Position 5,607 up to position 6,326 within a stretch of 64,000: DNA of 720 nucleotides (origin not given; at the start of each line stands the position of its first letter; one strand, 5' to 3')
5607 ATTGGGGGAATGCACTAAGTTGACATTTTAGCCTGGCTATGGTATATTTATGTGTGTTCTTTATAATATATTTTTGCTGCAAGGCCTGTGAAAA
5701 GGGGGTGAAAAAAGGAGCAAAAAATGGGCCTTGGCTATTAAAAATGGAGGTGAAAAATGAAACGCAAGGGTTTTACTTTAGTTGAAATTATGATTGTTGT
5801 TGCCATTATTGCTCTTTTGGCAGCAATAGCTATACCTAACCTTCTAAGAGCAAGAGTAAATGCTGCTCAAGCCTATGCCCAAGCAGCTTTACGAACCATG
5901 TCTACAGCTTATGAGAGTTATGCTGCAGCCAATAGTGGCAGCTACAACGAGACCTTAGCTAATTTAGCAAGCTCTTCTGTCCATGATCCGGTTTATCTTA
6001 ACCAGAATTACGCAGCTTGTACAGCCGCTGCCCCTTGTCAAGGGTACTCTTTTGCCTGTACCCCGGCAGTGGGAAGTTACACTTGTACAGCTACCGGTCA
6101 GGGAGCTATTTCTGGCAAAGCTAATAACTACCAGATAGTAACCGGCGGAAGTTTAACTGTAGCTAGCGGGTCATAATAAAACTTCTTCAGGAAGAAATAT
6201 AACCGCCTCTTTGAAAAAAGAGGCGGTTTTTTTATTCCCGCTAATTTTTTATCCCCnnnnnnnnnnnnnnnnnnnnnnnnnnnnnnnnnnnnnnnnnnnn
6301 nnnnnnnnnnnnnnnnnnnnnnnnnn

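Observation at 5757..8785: Polytopic alkaline-phosphatase/sulfatase-family protein inserted between two paralogous pilin genes: candidate pilin phospho-form transferase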

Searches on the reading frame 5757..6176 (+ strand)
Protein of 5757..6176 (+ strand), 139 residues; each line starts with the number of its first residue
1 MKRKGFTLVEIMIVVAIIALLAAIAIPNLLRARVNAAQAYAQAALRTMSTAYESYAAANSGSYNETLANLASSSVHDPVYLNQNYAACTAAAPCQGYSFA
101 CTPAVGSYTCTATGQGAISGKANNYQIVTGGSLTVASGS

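Call 3: search_protein_families(library=pfam, proteins=[window:5757-6176:+], max_evalue=0.1)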
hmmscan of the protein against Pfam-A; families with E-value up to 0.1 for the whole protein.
window:5757-6176:+ (139 aa): 2 families
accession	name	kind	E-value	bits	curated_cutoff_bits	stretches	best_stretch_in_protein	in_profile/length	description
PF07963.17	N_methyl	-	1.2e-08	34.6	21.2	1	1-26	2-27/27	Prokaryotic N-terminal methylation motif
PF10812.13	DUF2561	-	0.027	15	27.8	1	11-60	66-116/202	Protein of unknown function (DUF2561)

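Call 4: search_protein_families(library=ncbifam, proteins=[window:5757-6176:+], max_evalue=0.1)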
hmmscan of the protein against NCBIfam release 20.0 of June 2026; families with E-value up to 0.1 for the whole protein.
window:5757-6176:+ (139 aa): 14 families
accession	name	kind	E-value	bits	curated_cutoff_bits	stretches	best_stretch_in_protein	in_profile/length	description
NF041775.1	typeIV_PilA_Myxo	equivalog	2.9e-13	50.3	400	1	3-58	10-65/214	type IV pilin protein PilA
TIGR01710.1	typeII_sec_gspG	equivalog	1.5e-10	41.2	88.85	1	4-72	1-71/134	type II secretion system major pseudopilin GspG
NF040999.1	pilin_ComGC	equivalog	2.4e-10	40.5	75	1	4-72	2-68/84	competence type IV pilus major pilin ComGC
NF007862.0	PRK10574.1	equivalog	1.3e-08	35.1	138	1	1-31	2-32/145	prepilin peptidase-dependent pilin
TIGR02532.1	IV_pilin_GFxxxE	domain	2e-08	33.7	16.3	1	3-26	1-24/24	prepilin-type N-terminal cleavage/methylation domain-containing protein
NF041013.1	T4P_ComGE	equivalog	1.2e-06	28.5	49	1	3-60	3-61/83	competence type IV pilus minor pilin ComGE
TIGR01708.2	typeII_sec_gspH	equivalog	1.5e-06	28.3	80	1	4-49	2-48/169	type II secretion system minor pseudopilin GspH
TIGR02596.1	TIGR02596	subfamily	0.00015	21.9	70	1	6-49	1-42/196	Verru_Chthon cassette protein D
NF007800.0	PRK10506.1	equivalog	0.002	17.9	158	1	2-33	7-38/163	prepilin peptidase-dependent protein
NF040982.1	ComGD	equivalog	0.015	15.7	70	1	4-27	2-25/139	competence type IV pilus minor pilin ComGD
NF007848.0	PRK10557.1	equivalog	0.017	14.5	120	1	1-41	8-51/192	prepilin peptidase-dependent protein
TIGR01711.1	gspJ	equivalog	0.024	14.4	64.85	1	4-31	1-27/192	type II secretion system minor pseudopilin GspJ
NF047827.1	T3SSXpsH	equivalog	0.06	13.1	160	0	4-30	1-27/145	type II secretion system protein XpsH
NF047828.1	T3SSXpsI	equivalog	0.1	12.7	150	0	4-49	2-49/132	type II secretion system protein XpsI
